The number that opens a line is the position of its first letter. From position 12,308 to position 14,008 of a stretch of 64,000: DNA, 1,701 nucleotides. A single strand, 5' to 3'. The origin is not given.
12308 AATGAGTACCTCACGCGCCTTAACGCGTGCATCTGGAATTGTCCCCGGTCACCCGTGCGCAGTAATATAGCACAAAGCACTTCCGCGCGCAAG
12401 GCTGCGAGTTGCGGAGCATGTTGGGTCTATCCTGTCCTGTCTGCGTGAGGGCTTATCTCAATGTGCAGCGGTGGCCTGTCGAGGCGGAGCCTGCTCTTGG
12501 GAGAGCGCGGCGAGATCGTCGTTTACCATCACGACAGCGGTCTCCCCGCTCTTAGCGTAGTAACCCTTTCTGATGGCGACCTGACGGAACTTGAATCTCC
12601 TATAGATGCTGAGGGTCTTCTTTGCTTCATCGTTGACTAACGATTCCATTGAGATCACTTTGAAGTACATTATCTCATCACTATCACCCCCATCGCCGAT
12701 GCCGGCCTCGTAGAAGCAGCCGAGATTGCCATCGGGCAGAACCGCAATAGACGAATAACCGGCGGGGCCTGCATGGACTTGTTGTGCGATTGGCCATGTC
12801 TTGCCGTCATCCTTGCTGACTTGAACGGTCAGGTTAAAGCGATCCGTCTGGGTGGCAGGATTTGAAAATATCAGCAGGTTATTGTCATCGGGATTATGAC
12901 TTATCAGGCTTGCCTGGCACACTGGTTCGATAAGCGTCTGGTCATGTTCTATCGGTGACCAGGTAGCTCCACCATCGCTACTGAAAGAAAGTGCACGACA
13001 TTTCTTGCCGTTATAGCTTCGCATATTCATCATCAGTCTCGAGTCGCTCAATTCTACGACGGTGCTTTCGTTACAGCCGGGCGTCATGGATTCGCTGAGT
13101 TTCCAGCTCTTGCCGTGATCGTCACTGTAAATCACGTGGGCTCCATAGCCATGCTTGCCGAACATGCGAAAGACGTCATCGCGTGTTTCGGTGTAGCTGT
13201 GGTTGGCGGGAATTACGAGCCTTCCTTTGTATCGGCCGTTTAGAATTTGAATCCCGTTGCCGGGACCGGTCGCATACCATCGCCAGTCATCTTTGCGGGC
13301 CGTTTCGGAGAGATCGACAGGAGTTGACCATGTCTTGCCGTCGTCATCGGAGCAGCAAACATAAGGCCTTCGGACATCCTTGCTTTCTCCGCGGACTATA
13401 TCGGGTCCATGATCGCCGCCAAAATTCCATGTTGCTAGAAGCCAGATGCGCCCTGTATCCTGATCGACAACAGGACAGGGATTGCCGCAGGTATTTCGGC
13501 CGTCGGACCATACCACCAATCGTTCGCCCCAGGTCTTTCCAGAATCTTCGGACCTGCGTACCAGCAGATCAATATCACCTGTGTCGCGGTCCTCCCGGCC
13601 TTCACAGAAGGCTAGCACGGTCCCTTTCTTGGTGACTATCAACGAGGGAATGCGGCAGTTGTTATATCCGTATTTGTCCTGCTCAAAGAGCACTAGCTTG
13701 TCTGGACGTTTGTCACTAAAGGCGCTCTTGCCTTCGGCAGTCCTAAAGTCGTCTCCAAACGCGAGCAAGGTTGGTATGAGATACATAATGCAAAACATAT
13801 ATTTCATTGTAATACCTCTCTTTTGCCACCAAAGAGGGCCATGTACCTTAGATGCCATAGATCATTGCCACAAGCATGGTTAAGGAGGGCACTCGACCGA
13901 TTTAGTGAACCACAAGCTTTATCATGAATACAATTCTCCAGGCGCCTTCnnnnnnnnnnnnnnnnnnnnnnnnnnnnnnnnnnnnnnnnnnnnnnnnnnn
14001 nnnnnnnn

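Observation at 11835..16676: Foreign two-gene cassette sits exactly at the novel junction of a ~0.8-1.1-kb segmental duplication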

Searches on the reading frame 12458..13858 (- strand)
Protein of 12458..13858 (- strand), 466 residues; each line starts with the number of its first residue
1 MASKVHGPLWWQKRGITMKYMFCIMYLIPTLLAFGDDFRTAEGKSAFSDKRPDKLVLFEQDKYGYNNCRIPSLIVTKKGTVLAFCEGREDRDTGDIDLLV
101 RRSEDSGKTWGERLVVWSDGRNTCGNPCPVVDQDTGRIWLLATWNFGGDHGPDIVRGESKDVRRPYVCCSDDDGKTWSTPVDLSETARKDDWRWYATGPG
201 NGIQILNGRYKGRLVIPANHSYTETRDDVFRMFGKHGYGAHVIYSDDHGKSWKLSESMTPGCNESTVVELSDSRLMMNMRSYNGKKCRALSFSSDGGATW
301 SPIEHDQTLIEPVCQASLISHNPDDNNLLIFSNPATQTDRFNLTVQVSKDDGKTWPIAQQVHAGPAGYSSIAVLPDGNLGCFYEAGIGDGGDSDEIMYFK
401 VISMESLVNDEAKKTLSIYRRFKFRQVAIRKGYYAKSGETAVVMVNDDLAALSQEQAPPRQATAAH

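Call 5: search_protein_families(library=pfam, proteins=[window:12458-13858:-], max_evalue=0.01)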
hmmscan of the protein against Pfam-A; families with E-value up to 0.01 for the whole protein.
window:12458-13858:- (466 aa): 7 families
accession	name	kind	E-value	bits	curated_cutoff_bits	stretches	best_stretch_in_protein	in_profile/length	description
PF13088.12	BNR_2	-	9.9e-43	146.9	31.4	1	79-380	1-276/277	BNR repeat-like domain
PF13859.12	BNR_3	-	8.4e-25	88.2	27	1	70-383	1-307/308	BNR repeat-like domain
PF24316.1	Tli3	-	4.4e-10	40.4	27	0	315-356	52-97/129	T6SS Tli3 immunity protein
PF02012.26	BNR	-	1.6e-09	36.7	27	0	243-254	1-12/12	BNR/Asp-box repeat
PF15902.12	Sortilin-Vps10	-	6.5e-08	32.2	33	1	241-358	2-112/446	Sortilin, neurotensin receptor 3,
PF21471.3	Reelin_subrepeat-B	-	0.00036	20.7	27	0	289-355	61-119/127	Reelin subrepeat B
PF03174.19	CHB_HEX_C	-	0.0014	18.9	23.6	0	343-359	35-51/76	Chitobiase/beta-hexosaminidase C-terminal domain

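Call 8: find_encoding_contigs(protein=window:12458-13858:-, flank=10000, max_places=10)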
Protein window:12458-13858:- (466 aa): no gene with exactly this product is on record in the collection.

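Call 18: find_homologous_proteins(query=window:12458-13807:-, max_evalue=1e-10)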
Query window:12458-13807:- (449 aa): 7901 proteins with E <= 1e-10 among 8000 candidates; the best 120 are listed.
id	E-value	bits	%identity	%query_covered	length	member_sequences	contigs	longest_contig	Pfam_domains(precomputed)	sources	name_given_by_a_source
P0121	2.5e-282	955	94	96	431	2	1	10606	PF13859.13,PF24316.2,PF02012.27,PF15902.13,PF13088.13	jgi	jgi:sialidase-1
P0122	4.1e-215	733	77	89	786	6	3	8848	PF07646.22,PF24681.2,PF13415.13,PF24981.2,PF24316.2,PF01344.32,PF25210.2,PF02012.27,PF15902.13,PF13088.13,PF24996.1,PF13859.13,PF13964.13,PF25852.1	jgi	-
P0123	2.2e-194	665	78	80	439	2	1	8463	PF13859.13,PF25852.1,PF24316.2,PF02012.27,PF15902.13,PF13088.13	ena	-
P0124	2.0e-186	638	72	85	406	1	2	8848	PF13859.13,PF25852.1,PF24316.2,PF02012.27,PF15902.13,PF13088.13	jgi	-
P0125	1.0e-182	626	72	82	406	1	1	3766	PF13859.13,PF25852.1,PF24316.2,PF02012.27,PF15902.13,PF13088.13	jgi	-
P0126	5.4e-180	617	70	82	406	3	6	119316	PF13859.13,PF24316.2,PF02012.27,PF15902.13,PF13088.13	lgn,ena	-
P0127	2.5e-176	605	65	88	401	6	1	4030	PF13859.13,PF24316.2,PF02012.27,PF15902.13,PF13088.13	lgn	-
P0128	5.7e-175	601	71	79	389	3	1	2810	PF13859.13,PF24316.2,PF02012.27,PF15902.13,PF03174.20,PF13088.13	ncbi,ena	-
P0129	9.4e-171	587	68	80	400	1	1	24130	PF13859.13,PF24316.2,PF02012.27,PF15902.13,PF13088.13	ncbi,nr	ncbi:MAG: exo-alpha-sialidase [Phycisphaerae bacterium]|nr:exo-alpha-sialidase [Phycisphaerae bacter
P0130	1.3e-163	563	49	78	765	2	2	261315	PF13859.13,PF25852.1,PF24316.2,PF21471.4,PF02012.27,PF13088.13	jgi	-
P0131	2.6e-155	536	66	76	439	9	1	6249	PF13859.13,PF25852.1,PF24316.2,PF02012.27,PF13088.13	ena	-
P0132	4.8e-155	535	63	80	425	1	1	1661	PF13859.13,PF24316.2,PF02012.27,PF15902.13,PF03174.20,PF13088.13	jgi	jgi:sialidase-1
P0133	1.4e-154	533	48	79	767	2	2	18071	PF13859.13,PF24316.2,PF21471.4,PF02012.27,PF15902.13,PF13088.13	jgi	-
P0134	3.4e-153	529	62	80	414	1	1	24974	PF13859.13,PF24316.2,PF02012.27,PF15902.13,PF13088.13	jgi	jgi:sialidase-1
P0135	4.4e-153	528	62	80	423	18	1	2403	PF13859.13,PF24316.2,PF13810.13,PF02012.27,PF13088.13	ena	-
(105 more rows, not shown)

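Call 20: find_encoding_contigs(protein=P0121, flank=10000, max_places=5)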
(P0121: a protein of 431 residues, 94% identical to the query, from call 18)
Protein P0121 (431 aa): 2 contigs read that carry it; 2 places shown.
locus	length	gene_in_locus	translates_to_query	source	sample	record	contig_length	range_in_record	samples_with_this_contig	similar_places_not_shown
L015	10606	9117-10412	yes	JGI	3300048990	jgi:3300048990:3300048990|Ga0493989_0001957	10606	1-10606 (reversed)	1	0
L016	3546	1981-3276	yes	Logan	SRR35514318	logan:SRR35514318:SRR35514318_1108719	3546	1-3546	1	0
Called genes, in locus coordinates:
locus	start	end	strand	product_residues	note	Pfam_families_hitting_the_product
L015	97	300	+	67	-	PF27239:FOL3_C (weak)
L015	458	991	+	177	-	PF04542:Sigma70_r2, PF08281:Sigma70_r4_2, PF04545:Sigma70_r4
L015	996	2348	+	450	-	PF14257:DUF4349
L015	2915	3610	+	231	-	PF00814:TsaD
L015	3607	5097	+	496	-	PF04715:, PF00425:Chorismate_bind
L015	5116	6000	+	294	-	PF01063:Aminotran_4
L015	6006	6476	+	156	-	PF13302:Acetyltransf_3 (weak), PF00583:Acetyltransf_1, PF13673:Acetyltransf_10, PF13508:Acetyltransf_7, PF08445:FR47 (weak), PF13527:Acetyltransf_9 (weak)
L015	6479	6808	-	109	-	PF01906:YbjQ_1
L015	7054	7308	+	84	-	-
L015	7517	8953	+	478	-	-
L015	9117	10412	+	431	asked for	PF24316:Tli3 (faint), PF13859:BNR_3, PF13088:BNR_2, PF02012:BNR (faint), PF15902:Sortilin-Vps10 (weak)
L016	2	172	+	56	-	?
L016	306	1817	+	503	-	-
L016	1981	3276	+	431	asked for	PF24316:Tli3 (faint), PF13859:BNR_3, PF13088:BNR_2, PF02012:BNR (faint), PF15902:Sortilin-Vps10 (weak)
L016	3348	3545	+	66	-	?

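Call 30: find_related_loci(query=window:12458-13807:-, collection=metagenome_contigs, flank=8000)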
Query window:12458-13807:- (449 aa) in metagenome_contigs; peptide patterns used: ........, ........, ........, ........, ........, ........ (x = any residue, [..] = any of these).
91 stretches matched a pattern; 73 encode a relative of the query (tblastn E <= 1e-3); 73 distinct loci.
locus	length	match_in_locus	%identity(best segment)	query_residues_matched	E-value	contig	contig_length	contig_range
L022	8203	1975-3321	100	1-449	0e+0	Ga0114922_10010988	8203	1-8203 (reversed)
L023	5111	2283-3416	85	24-401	0e+0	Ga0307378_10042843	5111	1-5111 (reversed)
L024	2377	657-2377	77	24-390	0e+0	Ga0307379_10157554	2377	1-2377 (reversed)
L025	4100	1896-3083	68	7-391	0e+0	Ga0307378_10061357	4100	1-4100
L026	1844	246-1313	71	35-390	0e+0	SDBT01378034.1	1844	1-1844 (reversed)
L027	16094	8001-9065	63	33-390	5e-152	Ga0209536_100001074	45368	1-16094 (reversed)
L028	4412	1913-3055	60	27-403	9e-156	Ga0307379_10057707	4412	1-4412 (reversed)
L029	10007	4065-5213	60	27-403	2e-151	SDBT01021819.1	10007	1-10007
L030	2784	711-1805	61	27-391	2e-159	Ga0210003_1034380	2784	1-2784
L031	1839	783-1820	63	27-369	1e-161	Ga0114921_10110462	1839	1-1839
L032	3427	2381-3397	64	34-369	5e-154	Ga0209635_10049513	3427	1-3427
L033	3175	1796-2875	61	34-393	2e-154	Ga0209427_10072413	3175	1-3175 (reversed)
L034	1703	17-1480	56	4-379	8e-140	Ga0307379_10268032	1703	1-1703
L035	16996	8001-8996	59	37-369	3e-127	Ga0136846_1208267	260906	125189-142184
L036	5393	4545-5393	66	27-309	2e-127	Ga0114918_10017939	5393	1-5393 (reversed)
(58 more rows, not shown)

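Call 36: find_encoding_contigs(protein=P0122, flank=8000, max_places=3)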
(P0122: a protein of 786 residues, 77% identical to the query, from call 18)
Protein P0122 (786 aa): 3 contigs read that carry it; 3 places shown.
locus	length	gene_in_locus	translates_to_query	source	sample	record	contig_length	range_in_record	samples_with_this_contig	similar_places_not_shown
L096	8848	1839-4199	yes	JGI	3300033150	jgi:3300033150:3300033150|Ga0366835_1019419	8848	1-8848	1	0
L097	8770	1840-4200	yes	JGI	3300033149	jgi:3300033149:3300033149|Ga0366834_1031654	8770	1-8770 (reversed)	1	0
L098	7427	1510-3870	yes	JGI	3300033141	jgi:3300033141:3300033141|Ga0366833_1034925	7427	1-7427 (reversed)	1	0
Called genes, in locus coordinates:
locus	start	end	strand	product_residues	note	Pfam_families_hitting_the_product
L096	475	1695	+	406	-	PF24316:Tli3 (faint), PF25852:DUF6242_C (faint), PF13088:BNR_2, PF13859:BNR_3, PF02012:BNR (faint), PF15902:Sortilin-Vps10 (faint)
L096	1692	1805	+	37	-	-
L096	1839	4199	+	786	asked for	PF13415:Beta-prop_FBX42 (faint), PF07646:Kelch_2 (faint), PF24316:Tli3 (faint), PF13859:BNR_3, PF25852:DUF6242_C (faint), PF02012:BNR (faint), PF13088:BNR_2, PF24681:Kelch_KLHDC2_KLHL20_DRC7 (weak), +6 more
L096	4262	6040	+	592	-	PF00884:Sulfatase, PF01663:Phosphodiest (faint), PF02995:DUF229 (weak), PF16347:SGSH_C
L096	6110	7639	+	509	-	PF00884:Sulfatase, PF01663:Phosphodiest (weak), PF16347:SGSH_C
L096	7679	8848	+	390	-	?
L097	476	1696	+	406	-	PF24316:Tli3 (faint), PF25852:DUF6242_C (faint), PF13088:BNR_2, PF13859:BNR_3, PF02012:BNR (faint), PF15902:Sortilin-Vps10 (faint)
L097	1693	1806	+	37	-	-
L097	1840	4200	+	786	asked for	PF13415:Beta-prop_FBX42 (faint), PF07646:Kelch_2 (faint), PF24316:Tli3 (faint), PF13859:BNR_3, PF25852:DUF6242_C (faint), PF02012:BNR (faint), PF13088:BNR_2, PF24681:Kelch_KLHDC2_KLHL20_DRC7 (weak), +6 more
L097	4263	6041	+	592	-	PF00884:Sulfatase, PF01663:Phosphodiest (faint), PF02995:DUF229 (weak), PF16347:SGSH_C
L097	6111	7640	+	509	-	PF00884:Sulfatase, PF01663:Phosphodiest (weak), PF16347:SGSH_C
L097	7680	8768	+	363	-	?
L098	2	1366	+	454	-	?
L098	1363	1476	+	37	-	-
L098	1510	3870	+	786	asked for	PF13415:Beta-prop_FBX42 (faint), PF07646:Kelch_2 (faint), PF24316:Tli3 (faint), PF13859:BNR_3, PF25852:DUF6242_C (faint), PF02012:BNR (faint), PF13088:BNR_2, PF24681:Kelch_KLHDC2_KLHL20_DRC7 (weak), +6 more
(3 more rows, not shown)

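Call 41: search_protein_families(library=ncbifam, proteins=[window:12458-13807:-], max_evalue=0.01)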
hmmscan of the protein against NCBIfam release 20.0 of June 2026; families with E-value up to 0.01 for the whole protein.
window:12458-13807:- (449 aa): 4 families
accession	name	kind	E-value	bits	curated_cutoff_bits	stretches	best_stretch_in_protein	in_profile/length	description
NF052328.1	NeuramTDE0471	equivalog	8.8e-18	64.3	900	1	45-285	134-374/538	neuraminidase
TIGR01575.1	rimI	equivalog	5.3e-05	23.4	86.4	1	397-427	102-132/132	ribosomal protein S18-alanine N-acetyltransferase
NF040591.1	choice_anch_O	subfamily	6.9e-05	21.7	125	0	149-175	5-30/670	choice-of-anchor O protein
NF045728.1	glycosyl_F510_1955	equivalog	0.0018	17.6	175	0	222-341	114-213/246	F510_1955 family glycosylhydrolase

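Call 44: search_protein_families(library=pfam, proteins=[L023:2070-4538:+], max_evalue=10)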
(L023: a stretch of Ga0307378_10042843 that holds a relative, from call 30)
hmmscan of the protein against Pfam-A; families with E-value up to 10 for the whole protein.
L023:2070-4538:+ (822 aa): 17 families
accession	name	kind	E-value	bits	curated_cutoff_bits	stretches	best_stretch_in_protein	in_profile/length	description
PF13088.12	BNR_2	-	1.1e-44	153.3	31.4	1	110-411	1-276/277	BNR repeat-like domain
PF13859.12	BNR_3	-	1.1e-24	87.9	27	1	101-401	1-289/308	BNR repeat-like domain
PF24681.1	Kelch_KLHDC2_KLHL20_DRC7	-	1.9e-13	50.7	50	2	532-651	108-221/221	KLHDC2/KLHL20/DRC7 Kelch-repeats domain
PF24996.1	NANM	-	2.8e-13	49.9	45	3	609-654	28-74/350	N-acetylneuraminate epimerase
PF13964.12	Kelch_6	-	8.7e-12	45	25.3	4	634-663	2-25/50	Kelch motif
PF01344.31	Kelch_1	-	1.3e-10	41.1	20.1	4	637-654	5-22/46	Kelch motif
PF13418.12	Kelch_4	-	2.3e-10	40.7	21.6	4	759-778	30-49/49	Galactose oxidase, central domain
PF24316.1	Tli3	-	6.4e-10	39.9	27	3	348-392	54-104/129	T6SS Tli3 immunity protein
PF25210.1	Kelch_FKB95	-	1.5e-09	38.3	70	3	755-813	55-114/268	FKB95, Kelch-repeats domain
PF02012.26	BNR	-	3.5e-09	35.7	27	5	274-284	1-11/12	BNR/Asp-box repeat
PF07646.21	Kelch_2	-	7.8e-08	32.4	21.3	2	639-655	7-21/48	Kelch motif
PF13415.12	Kelch_3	-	9.1e-08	32.5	22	2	689-712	16-39/48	Galactose oxidase, central domain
PF24981.1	Beta-prop_ATRN-LZTR1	-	3.2e-07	30.3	50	3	593-709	2-85/289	Attractin/LZTR1 beta-propeller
PF15902.12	Sortilin-Vps10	-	1.3e-06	27.9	33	1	272-389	2-112/446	Sortilin, neurotensin receptor 3,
PF03174.19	CHB_HEX_C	-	5.9e-05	23.4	23.6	0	320-336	36-52/76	Chitobiase/beta-hexosaminidase C-terminal domain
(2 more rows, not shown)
